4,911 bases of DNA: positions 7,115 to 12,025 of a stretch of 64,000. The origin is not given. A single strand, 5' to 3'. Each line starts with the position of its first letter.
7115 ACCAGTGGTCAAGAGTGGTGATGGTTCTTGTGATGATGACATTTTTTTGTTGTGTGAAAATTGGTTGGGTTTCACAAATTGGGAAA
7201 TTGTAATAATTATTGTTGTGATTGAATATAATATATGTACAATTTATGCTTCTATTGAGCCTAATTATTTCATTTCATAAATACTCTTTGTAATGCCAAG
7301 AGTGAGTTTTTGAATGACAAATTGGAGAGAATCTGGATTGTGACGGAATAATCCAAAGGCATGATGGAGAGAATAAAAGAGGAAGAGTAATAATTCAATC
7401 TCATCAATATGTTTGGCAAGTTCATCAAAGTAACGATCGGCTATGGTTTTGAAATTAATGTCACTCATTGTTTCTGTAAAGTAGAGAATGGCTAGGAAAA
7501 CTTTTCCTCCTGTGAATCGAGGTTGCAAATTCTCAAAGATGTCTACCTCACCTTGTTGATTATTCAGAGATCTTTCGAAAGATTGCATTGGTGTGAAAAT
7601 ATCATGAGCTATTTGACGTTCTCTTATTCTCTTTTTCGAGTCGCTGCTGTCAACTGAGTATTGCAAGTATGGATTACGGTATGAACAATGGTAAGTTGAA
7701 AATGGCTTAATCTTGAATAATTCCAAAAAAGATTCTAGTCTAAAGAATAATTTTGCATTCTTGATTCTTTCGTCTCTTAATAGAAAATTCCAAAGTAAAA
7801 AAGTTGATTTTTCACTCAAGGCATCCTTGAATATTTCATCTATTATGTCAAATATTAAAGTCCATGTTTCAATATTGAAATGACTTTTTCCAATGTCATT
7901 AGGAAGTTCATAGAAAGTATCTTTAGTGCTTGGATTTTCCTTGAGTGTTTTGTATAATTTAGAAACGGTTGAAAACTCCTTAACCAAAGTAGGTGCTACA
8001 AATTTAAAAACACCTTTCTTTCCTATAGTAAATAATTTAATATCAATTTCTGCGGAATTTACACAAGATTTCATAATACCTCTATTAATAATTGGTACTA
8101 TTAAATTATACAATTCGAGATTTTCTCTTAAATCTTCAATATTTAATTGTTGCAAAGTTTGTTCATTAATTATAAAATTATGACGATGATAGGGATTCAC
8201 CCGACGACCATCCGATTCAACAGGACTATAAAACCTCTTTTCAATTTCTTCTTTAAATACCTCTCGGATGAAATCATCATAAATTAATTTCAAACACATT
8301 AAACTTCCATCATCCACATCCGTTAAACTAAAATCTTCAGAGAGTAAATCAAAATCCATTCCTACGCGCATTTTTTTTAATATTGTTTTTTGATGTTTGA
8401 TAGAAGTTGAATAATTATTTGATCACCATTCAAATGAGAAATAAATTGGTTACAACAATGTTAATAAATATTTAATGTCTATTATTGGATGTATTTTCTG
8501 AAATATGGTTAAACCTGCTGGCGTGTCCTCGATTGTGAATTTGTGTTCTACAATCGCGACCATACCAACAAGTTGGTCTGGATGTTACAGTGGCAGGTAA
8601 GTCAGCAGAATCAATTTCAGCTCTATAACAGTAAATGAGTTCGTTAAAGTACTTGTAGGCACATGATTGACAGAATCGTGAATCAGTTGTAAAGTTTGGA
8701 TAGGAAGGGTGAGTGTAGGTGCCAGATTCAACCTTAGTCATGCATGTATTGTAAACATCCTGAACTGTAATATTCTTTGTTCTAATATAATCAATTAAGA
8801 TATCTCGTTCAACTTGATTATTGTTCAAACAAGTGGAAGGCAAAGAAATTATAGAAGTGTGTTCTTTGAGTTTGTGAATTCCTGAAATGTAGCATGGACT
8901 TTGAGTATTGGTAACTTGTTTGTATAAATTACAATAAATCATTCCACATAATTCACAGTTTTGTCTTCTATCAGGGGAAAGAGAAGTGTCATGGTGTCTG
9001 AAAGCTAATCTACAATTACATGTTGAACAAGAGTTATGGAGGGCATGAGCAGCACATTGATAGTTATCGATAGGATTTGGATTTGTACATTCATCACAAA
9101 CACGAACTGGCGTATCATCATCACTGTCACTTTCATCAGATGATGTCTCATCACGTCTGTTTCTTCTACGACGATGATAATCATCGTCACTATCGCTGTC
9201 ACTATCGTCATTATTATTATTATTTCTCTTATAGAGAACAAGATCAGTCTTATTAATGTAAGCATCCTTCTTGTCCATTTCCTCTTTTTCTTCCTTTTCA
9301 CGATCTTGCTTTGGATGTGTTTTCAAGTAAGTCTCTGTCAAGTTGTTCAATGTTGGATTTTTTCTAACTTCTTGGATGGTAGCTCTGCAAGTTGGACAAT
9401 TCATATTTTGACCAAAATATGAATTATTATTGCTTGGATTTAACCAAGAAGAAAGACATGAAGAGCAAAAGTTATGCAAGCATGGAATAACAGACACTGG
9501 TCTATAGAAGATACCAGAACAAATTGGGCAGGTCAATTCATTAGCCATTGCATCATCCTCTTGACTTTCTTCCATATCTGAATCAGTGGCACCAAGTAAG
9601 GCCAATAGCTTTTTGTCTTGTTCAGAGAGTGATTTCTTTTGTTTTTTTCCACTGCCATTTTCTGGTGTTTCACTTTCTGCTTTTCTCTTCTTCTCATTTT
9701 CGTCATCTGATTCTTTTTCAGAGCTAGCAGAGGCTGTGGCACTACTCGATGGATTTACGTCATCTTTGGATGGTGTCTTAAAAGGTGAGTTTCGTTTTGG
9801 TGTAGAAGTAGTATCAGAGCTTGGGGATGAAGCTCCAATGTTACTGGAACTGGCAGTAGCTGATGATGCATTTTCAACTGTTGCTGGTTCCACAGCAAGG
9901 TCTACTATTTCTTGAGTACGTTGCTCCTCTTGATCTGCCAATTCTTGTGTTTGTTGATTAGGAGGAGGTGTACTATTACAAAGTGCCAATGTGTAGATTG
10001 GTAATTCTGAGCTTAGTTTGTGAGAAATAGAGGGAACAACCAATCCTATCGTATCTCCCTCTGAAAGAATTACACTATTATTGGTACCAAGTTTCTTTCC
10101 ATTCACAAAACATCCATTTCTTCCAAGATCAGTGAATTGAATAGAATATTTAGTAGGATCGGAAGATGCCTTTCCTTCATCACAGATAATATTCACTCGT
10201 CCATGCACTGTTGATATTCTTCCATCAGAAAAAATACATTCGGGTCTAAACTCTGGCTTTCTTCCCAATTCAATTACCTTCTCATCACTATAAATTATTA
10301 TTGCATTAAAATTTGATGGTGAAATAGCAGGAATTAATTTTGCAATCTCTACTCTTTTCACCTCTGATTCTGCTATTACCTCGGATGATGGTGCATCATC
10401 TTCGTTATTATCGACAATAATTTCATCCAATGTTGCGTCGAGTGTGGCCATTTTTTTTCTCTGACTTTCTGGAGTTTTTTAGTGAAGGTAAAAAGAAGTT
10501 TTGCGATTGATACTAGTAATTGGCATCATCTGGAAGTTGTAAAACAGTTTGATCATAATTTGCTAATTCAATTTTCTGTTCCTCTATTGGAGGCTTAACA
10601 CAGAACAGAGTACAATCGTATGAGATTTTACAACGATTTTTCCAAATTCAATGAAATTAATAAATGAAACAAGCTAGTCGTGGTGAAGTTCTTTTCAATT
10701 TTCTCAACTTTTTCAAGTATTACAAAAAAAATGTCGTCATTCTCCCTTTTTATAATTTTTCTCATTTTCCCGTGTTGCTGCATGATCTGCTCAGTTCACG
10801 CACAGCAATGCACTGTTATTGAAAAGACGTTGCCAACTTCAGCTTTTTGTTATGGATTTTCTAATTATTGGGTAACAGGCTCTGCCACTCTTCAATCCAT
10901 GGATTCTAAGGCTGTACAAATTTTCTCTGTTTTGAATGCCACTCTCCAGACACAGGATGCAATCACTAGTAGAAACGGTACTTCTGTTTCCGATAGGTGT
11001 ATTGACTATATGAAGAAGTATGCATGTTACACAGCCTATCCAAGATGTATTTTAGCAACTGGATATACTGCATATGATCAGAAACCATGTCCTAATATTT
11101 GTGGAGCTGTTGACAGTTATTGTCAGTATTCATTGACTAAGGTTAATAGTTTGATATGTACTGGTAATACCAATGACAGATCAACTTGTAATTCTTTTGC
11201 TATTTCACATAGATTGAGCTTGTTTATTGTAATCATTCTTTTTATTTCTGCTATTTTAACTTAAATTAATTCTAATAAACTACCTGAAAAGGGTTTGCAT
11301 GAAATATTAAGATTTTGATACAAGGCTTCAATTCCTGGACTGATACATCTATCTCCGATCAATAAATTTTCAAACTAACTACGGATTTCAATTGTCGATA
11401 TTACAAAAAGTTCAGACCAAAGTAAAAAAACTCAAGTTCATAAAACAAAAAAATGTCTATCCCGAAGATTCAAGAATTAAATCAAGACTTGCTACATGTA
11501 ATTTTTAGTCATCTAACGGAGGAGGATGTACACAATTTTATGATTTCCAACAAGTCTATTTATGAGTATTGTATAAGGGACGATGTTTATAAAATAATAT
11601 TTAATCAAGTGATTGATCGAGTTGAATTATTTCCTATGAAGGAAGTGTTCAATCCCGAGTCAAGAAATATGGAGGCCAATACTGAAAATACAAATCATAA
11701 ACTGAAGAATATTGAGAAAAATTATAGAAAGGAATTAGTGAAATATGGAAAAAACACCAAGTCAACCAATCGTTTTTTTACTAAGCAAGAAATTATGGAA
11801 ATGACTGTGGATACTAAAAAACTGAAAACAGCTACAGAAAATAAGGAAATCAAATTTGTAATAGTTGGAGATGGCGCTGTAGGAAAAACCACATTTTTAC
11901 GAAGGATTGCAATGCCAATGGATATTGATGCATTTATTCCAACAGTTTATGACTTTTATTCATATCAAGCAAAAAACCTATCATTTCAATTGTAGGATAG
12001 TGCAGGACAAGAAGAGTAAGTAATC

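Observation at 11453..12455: F-box-Rho GTPase fusion gene with a TAG at the conserved Trp of the switch II region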

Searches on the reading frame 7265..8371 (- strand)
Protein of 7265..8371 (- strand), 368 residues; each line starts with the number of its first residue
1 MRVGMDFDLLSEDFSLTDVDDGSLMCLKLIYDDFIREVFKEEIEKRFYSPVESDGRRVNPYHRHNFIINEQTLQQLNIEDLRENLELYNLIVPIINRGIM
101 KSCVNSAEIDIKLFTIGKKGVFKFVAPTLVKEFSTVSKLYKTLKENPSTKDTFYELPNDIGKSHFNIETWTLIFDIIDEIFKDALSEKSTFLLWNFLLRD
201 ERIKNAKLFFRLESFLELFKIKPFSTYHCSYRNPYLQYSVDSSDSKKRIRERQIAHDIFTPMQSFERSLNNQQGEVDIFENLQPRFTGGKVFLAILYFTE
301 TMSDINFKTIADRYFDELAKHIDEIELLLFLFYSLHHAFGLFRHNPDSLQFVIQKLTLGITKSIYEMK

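Call 21: find_encoding_contigs(protein=window:7265-8371:-, flank=10000, max_places=10)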
Protein window:7265-8371:- (368 aa): 1 contig read that carries it; 1 place shown.
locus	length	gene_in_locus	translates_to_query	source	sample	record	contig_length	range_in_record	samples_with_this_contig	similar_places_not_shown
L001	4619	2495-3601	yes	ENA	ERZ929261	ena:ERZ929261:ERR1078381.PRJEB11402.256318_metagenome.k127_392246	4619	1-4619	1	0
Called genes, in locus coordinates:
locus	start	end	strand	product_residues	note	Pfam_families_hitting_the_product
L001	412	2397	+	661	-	PF00498:FHA (weak), PF00097:zf-C3HC4, PF13445:zf-RING_UBOX (weak), PF13639:zf-RING_2 (weak), PF13920:zf-C3HC4_3 (weak), PF13923:zf-C3HC4_2, PF17979:zf-CRD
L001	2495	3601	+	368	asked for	-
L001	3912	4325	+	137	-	-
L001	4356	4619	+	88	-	?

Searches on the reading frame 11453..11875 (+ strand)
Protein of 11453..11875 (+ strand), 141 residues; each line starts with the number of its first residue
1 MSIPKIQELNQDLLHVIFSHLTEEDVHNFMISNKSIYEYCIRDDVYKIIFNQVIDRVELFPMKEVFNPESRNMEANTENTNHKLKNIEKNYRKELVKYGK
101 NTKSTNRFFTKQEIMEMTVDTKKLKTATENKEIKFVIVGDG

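Call 6: search_protein_families(library=pfam, proteins=[window:11453-11848:+], max_evalue=10)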
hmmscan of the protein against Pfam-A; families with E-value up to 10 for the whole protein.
seq(132 aa): 5 families
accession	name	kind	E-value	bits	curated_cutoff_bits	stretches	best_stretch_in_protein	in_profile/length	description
PF00646.38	F-box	-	0.0046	17.3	20.5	1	6-46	1-41/43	F-box domain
PF19224.5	pATOM36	-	0.046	13.3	27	1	23-79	161-217/270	pATOM36 family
PF25155.1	NTF2_YvbJ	-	0.094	13.9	25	1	72-130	12-68/123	YvbJ NTF2-like domain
PF12937.12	F-box-like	-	0.12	12.6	24.3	1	12-50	7-45/47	F-box-like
PF19255.4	DUF5902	-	0.13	13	29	1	9-43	2-36/104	Family of unknown function (DUF5902)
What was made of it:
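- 11468..11590 (+): F-box (residues 6-46: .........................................). PF00646 17.3 bits, E=0.0046, profile positions 1-41 of 43, below the gathering score of 20.5 (call 6).
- On F-box domain (PF00646/PF12937): PF12937 scores 12.6 against 24.3 (call 6).
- Closest known: Naegleria F-box–Rac/Rho paralogs. Different: It is not annotated as F-box in the table because its own Pfam score is sub-threshold (call 6).
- Checked: Pfam F-box PF00646 covers residues 6-46 at 17.3 bits, E=0.0046, below the gathering score of 20.5 (call 6).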

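Call 24: find_homologous_proteins(query=window:11453-11875:+, max_evalue=10)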
Query seq(141 aa) (141 aa): 1 proteins with E <= 10 among 4 candidates.
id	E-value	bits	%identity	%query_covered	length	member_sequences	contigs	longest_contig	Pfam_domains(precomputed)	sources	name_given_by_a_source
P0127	3.2e-33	133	100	49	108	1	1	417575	-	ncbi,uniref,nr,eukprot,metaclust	ncbi:predicted protein [Naegleria gruberi]|uniref:Predicted protein n=1 Tax=Naegleria gruberi TaxID=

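Call 26: find_encoding_contigs(protein=P0127, flank=3000, max_places=10)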
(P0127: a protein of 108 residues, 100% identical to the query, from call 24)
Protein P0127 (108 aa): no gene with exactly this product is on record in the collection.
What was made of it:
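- Tried and rejected: Look-up of contigs for P0127 (call 26).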

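Call 27: list_cluster_members(proteins=[P0127, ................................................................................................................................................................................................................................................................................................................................, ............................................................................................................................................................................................, window:11453-11992:+, window:12096-12452:+, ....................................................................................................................])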
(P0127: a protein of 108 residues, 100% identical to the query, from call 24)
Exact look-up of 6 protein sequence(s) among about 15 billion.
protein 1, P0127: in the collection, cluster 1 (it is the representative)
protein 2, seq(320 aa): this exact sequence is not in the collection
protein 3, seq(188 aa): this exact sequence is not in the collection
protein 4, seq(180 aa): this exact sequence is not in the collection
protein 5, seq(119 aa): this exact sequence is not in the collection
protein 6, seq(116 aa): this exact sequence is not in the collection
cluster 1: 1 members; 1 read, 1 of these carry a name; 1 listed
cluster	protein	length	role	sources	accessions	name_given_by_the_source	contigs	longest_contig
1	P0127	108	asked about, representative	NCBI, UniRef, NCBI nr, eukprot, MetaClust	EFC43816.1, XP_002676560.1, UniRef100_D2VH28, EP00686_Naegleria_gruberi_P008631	predicted protein [Naegleria gruberi] | Predicted protein n=1 Tax=Naegleria gruberi TaxID=5762 RepID=D2VH28_NAEGR | uncharacterized protein NAEGRDRAFT_68255 [Naegleria gruberi]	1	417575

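Call 47: search_protein_representatives(protein=window:11453-11848:+)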
Query: 132 residues. Proteins with E-value up to 0.001 (for the whole library): 3; up to 1e-10: 1; up to 1e-30: 0. The best 3 are listed.
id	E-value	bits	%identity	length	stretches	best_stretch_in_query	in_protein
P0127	1.3e-26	109.4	100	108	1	73-132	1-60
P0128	1.5e-07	47.9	35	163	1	7-109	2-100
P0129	3.9e-05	40.1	28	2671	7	16-68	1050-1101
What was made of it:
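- Only its own model and one paralog appear among 1.84 billion representative proteins (call 47).
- Tried and rejected: This found only the gene's own model, one paralog and a spurious bacterial repeat protein (call 47).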

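Call 50: find_encoding_contigs(protein=P0128, flank=3000, max_places=5)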
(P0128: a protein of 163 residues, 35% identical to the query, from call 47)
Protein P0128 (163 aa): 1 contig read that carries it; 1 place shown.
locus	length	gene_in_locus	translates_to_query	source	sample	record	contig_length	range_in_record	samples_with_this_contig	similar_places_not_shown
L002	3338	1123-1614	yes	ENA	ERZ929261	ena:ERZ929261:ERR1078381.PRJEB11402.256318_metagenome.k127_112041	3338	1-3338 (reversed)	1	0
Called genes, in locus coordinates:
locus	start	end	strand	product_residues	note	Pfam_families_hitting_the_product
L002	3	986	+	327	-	?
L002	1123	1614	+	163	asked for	-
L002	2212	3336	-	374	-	?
